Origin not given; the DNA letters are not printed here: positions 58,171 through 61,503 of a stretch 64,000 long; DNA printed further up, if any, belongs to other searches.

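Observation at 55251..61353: Tandem DUF1156 methyltransferase paralogues with mosaic conservation: homogenised ends, diversified core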

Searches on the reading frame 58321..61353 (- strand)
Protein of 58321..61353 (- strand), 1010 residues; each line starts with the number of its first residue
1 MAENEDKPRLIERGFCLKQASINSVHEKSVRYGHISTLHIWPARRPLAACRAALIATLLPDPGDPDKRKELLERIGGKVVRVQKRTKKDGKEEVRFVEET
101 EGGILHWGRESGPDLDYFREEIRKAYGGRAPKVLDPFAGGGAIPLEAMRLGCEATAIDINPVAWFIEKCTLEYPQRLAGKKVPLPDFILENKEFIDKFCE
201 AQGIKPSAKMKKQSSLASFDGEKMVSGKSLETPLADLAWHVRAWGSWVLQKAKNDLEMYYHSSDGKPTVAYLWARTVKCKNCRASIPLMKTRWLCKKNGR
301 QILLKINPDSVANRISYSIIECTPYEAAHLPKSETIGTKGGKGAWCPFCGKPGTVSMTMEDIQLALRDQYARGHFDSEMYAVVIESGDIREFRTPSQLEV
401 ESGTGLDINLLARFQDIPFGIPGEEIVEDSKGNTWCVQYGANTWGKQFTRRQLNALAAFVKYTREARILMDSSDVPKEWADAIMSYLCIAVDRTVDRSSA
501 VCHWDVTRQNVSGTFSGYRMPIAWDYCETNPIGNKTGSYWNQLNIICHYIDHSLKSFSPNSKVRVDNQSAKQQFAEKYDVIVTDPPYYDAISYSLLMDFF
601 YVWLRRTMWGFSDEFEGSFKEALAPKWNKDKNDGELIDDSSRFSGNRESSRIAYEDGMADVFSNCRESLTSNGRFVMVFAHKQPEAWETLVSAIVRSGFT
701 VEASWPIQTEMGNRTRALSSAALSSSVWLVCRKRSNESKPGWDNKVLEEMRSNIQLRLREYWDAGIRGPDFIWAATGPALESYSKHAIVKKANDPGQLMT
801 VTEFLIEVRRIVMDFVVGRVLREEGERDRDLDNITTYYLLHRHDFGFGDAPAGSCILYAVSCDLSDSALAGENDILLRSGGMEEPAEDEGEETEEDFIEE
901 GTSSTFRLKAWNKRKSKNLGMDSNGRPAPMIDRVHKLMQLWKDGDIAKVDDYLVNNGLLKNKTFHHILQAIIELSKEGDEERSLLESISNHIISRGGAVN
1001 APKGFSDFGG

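Call 6: search_protein_families(library=pfam, proteins=[window:58321-61353:-], max_evalue=0.01)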
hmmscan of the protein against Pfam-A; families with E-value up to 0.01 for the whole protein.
window:58321-61353:- (1010 aa): 5 families
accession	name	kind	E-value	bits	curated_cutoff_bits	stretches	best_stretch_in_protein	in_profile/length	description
PF06634.17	DUF1156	-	3.3e-15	56.4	24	1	17-64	4-52/73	Protein of unknown function (DUF1156)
PF01170.24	UPF0020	-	0.00019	21.6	22.3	0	133-159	32-58/197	RMKL-like, methyltransferase domain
PF03602.21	Cons_hypoth95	-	0.00026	21.2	24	0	128-162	40-75/182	Conserved hypothetical protein 95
PF01555.25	N6_N4_Mtase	-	0.00041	20.8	26.7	0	579-691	2-65/221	DNA methylase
PF02086.21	MethyltransfD12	-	0.0027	17.9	22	0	118-172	12-63/253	D12 class N6 adenine-specific DNA methyltransferase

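Call 7: search_protein_families(library=padloc, proteins=[window:58321-61353:-], max_evalue=0.001)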
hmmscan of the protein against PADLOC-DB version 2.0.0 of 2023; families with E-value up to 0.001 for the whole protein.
window:58321-61353:- (1010 aa): 13 families
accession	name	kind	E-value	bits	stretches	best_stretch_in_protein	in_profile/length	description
PDLC00661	HmaB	-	3.6e-109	364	1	9-817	9-810/973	DNA-adenine methylase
PDLC00660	HmaB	-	2.3e-101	338.2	1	8-841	9-820/967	DNA-adenine methylase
PDLC03233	MTase_II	-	1.6e-48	163.8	3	453-734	371-644/731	Type II methyltransferase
PDLC02189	DUF1156_MTase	-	9.2e-40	134.6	3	438-755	436-699/944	-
PDLC03352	MTase_II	-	3.1e-38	129.3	2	440-788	411-796/1023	Type II methyltransferase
PDLC03314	MTase_II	-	9.5e-26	88.1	2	570-739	539-684/944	Type II methyltransferase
PDLC04134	mad2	-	4.9e-10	36.8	1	561-704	339-422/492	mads_2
PDLC03367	MTase_II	-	3.2e-07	27.1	0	132-175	44-87/633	Type II methyltransferase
PDLC02541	PglX|PglXI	-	1.1e-06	25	1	406-701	340-590/919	PglXI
PDLC03322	MTase_II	-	1.1e-05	22.6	1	128-168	63-103/446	Type II methyltransferase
PDLC03224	MTase_II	-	1.3e-05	22.3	1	131-169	95-133/481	Type II methyltransferase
PDLC03319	MTase_II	-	5.5e-05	20.2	0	124-172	18-66/503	Type II methyltransferase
PDLC03369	MTase_II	-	0.00088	16.1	0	132-195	143-203/532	Type II methyltransferase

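Call 8: search_protein_families(library=ncbifam, proteins=[window:58321-61353:-], max_evalue=0.001)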
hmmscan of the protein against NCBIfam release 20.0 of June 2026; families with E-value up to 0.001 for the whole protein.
window:58321-61353:- (1010 aa): 1 family
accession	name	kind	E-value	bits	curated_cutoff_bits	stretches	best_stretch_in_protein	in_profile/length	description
NF042963.1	DUF1156_antiphage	equivalog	2.1e-52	178.4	1000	2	421-759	440-730/960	anti-phage-associated DUF1156 domain-containing protein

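Call 11: find_homologous_proteins(query=window:58321-61353:-, max_evalue=1e-20)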
Query window:58321-61353:- (1010 aa): 7917 proteins with E <= 1e-20 among 8000 candidates; the best 120 are listed.
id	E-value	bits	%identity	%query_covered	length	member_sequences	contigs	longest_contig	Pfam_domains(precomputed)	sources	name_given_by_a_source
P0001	0.0e+0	1639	69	100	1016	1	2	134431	PF06634.18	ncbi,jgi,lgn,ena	-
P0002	0.0e+0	1595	68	100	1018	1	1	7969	PF06634.18,PF01555.25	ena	-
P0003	0.0e+0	1512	65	100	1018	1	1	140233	PF06634.18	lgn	-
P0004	0.0e+0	1487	64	100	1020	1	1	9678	PF06634.18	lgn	-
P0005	0.0e+0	1478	64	100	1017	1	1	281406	PF06634.18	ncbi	-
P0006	0.0e+0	1438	63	100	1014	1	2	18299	PF06634.18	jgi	jgi:adenine-specific DNA methylase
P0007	0.0e+0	1286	56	99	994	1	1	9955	PF06634.18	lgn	-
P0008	0.0e+0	1283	54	98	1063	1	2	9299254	PF01170.25,PF06634.18,PF01555.25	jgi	jgi:putative DNA methylase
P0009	0.0e+0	1277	57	98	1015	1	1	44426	PF02086.22,PF06634.18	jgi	-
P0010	0.0e+0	1277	55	99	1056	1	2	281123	PF06634.18,PF01555.25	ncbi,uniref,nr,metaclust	ncbi:D12 class N6 adenine-specific DNA methyltransferase [Moorella glycerini]|uniref:site-specific D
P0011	0.0e+0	1272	56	99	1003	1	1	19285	PF01170.25,PF06634.18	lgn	-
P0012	0.0e+0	1272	56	99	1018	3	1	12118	PF06634.18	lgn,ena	-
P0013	0.0e+0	1270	55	99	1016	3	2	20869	PF01170.25,PF06634.18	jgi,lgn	-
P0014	0.0e+0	1268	56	99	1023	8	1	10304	PF06634.18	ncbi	-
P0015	0.0e+0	1261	54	98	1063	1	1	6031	PF01170.25,PF06634.18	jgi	-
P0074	0.0e+0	1222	55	99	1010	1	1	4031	PF01170.25,PF06634.18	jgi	jgi:adenine-specific DNA methylase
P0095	0.0e+0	1217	54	98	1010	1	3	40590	PF06634.18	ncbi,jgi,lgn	jgi:adenine-specific DNA methylase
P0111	0.0e+0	1214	55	100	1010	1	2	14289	PF06634.18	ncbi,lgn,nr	ncbi:MAG: DUF1156 domain-containing protein [Candidatus Sumerlaeota bacterium]|nr:DUF1156 domain-con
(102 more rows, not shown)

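Call 13: find_encoding_contigs(protein=P0005, flank=10000, max_places=3)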
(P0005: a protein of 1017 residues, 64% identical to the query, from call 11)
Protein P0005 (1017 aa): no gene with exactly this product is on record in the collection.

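Call 14: find_encoding_contigs(protein=P0001, flank=10000, max_places=3)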
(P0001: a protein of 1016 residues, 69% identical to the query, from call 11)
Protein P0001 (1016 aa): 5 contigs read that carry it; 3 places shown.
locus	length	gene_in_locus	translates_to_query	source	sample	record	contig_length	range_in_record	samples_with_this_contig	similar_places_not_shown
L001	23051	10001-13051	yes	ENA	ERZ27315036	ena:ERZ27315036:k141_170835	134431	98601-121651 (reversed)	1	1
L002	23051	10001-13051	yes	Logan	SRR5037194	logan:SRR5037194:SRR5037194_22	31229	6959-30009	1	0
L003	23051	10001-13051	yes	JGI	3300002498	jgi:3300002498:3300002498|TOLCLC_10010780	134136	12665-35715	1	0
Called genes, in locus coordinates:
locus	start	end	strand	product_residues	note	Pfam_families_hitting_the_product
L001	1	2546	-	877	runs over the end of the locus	PF13175:AAA_15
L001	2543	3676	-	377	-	PF00149:Metallophos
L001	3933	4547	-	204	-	-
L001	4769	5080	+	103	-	-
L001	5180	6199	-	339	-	-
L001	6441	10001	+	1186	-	PF01381:HTH_3, PF13560:HTH_31, PF00176:SNF2-rel_dom, PF04851:ResIII, PF00271:Helicase_C, PF13020:NOV_C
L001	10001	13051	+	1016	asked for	PF06634:DUF1156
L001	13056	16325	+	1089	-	PF04465:DUF499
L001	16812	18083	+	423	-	PF01381:HTH_3, PF12844:HTH_19, PF13560:HTH_31 (weak), PF13638:PIN_4, PF12796:Ank_2, PF00023:Ank (weak), PF13857:Ank_5 (weak), PF00023:Ank (weak), +3 more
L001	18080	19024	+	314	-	PF04055:Radical_SAM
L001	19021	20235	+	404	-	PF13207:AAA_17 (faint), PF13238:AAA_18 (faint)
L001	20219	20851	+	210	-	PF14681:UPRTase (weak), PF00156:Pribosyltran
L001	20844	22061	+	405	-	-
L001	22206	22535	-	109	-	-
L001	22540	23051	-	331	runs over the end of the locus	PF13102:Phage_int_SAM_5 (faint), PF13495:Phage_int_SAM_4, PF00589:Phage_integrase, PF22823:MrpR_C_cat (weak)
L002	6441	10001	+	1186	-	PF01381:HTH_3, PF13560:HTH_31, PF00176:SNF2-rel_dom, PF04851:ResIII, PF00271:Helicase_C, PF13020:NOV_C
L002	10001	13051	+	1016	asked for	PF06634:DUF1156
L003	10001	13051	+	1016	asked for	PF06634:DUF1156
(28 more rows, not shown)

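Call 15: find_encoding_contigs(protein=P0003, flank=8000, max_places=2)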
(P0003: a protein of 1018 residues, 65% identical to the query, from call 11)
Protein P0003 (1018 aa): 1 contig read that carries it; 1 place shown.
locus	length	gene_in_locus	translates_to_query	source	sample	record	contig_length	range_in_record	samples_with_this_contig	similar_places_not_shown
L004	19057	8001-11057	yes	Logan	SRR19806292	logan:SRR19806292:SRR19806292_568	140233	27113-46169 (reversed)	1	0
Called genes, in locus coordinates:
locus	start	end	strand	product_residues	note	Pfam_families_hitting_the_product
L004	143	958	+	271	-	-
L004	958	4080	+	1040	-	PF00270:DEAD, PF04851:ResIII, PF00271:Helicase_C (weak)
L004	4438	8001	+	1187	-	PF01381:HTH_3, PF13560:HTH_31, PF00176:SNF2-rel_dom, PF04851:ResIII, PF00271:Helicase_C, PF13020:NOV_C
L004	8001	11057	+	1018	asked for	PF06634:DUF1156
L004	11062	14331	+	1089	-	PF04465:DUF499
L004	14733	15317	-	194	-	-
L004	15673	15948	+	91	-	-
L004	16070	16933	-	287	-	-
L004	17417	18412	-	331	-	PF13102:Phage_int_SAM_5 (faint), PF13495:Phage_int_SAM_4, PF00589:Phage_integrase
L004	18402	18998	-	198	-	-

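Call 16: find_encoding_contigs(protein=P0004, flank=8000, max_places=2)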
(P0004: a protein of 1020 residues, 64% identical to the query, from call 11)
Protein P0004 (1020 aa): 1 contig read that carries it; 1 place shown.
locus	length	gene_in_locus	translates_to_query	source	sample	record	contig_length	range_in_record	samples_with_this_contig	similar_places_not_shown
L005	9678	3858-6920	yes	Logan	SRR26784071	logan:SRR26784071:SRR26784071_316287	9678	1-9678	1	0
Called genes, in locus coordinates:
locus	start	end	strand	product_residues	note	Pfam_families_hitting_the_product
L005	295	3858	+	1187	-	PF01381:HTH_3, PF13560:HTH_31 (weak), PF00176:SNF2-rel_dom, PF04851:ResIII, PF00271:Helicase_C, PF13020:NOV_C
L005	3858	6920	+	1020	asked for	PF06634:DUF1156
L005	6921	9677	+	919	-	?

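Call 17: find_encoding_contigs(protein=P0006, flank=8000, max_places=2)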
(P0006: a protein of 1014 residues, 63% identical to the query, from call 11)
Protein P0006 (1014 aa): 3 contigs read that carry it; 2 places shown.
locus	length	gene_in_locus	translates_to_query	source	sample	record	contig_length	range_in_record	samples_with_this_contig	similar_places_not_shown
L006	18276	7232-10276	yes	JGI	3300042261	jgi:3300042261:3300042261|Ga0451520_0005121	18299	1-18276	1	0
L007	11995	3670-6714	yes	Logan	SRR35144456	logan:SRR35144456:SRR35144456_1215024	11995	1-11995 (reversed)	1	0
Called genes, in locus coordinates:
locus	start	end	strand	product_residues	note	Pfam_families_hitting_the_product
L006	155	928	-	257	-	PF00795:CN_hydrolase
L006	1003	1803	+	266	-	PF02540:NAD_synthase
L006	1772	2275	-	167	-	-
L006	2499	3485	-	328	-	PF00665:rve, PF24764:rva_4 (weak), PF13683:rve_3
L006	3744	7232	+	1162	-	PF01381:HTH_3 (faint), PF00176:SNF2-rel_dom, PF00270:DEAD (faint), PF04851:ResIII, PF00271:Helicase_C, PF13020:NOV_C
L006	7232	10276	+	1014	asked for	PF06634:DUF1156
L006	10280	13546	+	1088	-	-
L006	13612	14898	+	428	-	PF13481:AAA_25 (faint)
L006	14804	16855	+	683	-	PF00004:AAA (faint), PF07728:AAA_5, PF28529:McrB_lid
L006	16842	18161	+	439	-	PF10117:McrBC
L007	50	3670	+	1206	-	PF01381:HTH_3, PF13560:HTH_31 (weak), PF00176:SNF2-rel_dom, PF00270:DEAD (faint), PF04851:ResIII, PF00271:Helicase_C, PF13020:NOV_C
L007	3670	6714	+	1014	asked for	PF06634:DUF1156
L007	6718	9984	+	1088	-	-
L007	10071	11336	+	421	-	PF13481:AAA_25 (faint)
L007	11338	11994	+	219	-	?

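Call 18: find_encoding_contigs(protein=P0002, flank=8000, max_places=2)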
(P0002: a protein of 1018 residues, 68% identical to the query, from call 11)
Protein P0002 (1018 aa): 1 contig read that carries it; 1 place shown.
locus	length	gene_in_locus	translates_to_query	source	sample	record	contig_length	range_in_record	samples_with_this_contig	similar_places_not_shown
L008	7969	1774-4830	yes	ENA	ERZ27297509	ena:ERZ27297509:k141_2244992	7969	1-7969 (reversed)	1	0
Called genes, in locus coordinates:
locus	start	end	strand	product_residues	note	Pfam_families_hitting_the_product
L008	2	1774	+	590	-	?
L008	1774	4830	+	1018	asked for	PF06634:DUF1156, PF01555:N6_N4_Mtase (faint)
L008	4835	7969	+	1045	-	?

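Call 25: find_related_loci(query=A1, collection=genome_contigs, flank=10000)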
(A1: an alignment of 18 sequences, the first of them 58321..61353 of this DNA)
Query A1 (1010 aa) in genome_contigs; peptide patterns used: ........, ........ (x = any residue, [..] = any of these).
600 stretches matched a pattern (row limit reached: there are more); 570 encode a relative of the query (tblastn E <= 1e-3); the best 80 are kept; 80 distinct loci.
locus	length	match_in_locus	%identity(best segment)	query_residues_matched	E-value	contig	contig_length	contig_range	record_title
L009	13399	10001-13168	53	4-998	0e+0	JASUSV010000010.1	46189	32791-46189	MAG: Clostridia bacterium isolate DJKA97_NP-J24_bin.48 scaffold_200, whole genome shotgun sequence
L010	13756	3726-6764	53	6-995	0e+0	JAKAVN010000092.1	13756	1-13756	MAG: Deltaproteobacteria bacterium isolate YP4.bin102 NODE_6234_length_13756_cov_1.875559, whole genome shotgun sequence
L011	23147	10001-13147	53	9-1003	0e+0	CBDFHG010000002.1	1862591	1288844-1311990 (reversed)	MAG: Thermohalobaculum sp. isolate 6f21eef3-4e04-431d-82cf-8d107b5bd39d genome assembly, contig: contig_2, whole genome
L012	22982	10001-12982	55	1-998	0e+0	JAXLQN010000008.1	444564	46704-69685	MAG: Bryobacteraceae bacterium isolate STL-ACI4 C1.176.fa-8, whole genome shotgun sequence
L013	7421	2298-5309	55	6-1009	0e+0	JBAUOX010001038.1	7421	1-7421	MAG: Isosphaeraceae bacterium isolate MFD09680_ilm_asm_bin1 k127_162570, whole genome shotgun sequence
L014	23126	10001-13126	53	6-996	0e+0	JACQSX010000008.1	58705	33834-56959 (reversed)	MAG: Acidobacteria bacterium isolate NC_groundwater_1396_Ag_S-0.65um_54_125 S_p65_S5_coassembly_k141_479802, whole genom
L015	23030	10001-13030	53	6-998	0e+0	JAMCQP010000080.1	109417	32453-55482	MAG: Bacillota bacterium isolate FK_Sedi_A_Bin.38 NODE_220_length_109417_cov_3.97282, whole genome shotgun sequence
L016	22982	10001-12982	53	4-997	0e+0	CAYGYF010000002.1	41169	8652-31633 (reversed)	MAG TPA_asm: uncultured Dehalococcoidia bacterium isolate ERP119294_co3_281 genome assembly, contig: NODE_329_length_411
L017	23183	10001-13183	50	9-1003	0e+0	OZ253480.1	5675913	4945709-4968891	MAG: uncultured Candidatus Binatia bacterium isolate 01c1d691-c9b9-4499-9944-1e5a173e9d55 genome assembly, chromosome: 1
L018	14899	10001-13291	50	9-1009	0e+0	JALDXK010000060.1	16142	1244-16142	MAG: Acidobacteriota bacterium isolate MCT-CON-01 NODE_436_length_16142_cov_5.125132, whole genome shotgun sequence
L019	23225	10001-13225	50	9-996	0e+0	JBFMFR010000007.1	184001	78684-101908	MAG: Chloroflexota bacterium isolate MAG276 MAG276_7, whole genome shotgun sequence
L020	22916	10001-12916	52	6-998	0e+0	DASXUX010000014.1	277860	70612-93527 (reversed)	MAG TPA_asm: Planctomycetota bacterium isolate SMAG_U4729 k141_244818, whole genome shotgun sequence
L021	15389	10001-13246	49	5-999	0e+0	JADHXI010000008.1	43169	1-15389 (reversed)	MAG: Desulfobacteraceae bacterium isolate BS750m-G49 BS-750m-C762, whole genome shotgun sequence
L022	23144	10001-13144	50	9-1003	0e+0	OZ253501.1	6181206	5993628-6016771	MAG: Candidatus Latescibacterota bacterium isolate f485d00f-16df-4488-a4d1-ddfd292eb512 genome assembly, chromosome: 1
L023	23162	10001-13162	51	5-1003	0e+0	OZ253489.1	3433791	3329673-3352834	MAG: Dehalococcoidia bacterium isolate ffb8934b-577b-4777-8369-15bafc51d39f genome assembly, chromosome: 1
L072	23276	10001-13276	45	9-1010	0e+0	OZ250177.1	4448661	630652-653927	MAG: Candidatus Multivorans sp. isolate 36e5008e-f582-4c91-8c3b-5baff8031e1a genome assembly, chromosome: 1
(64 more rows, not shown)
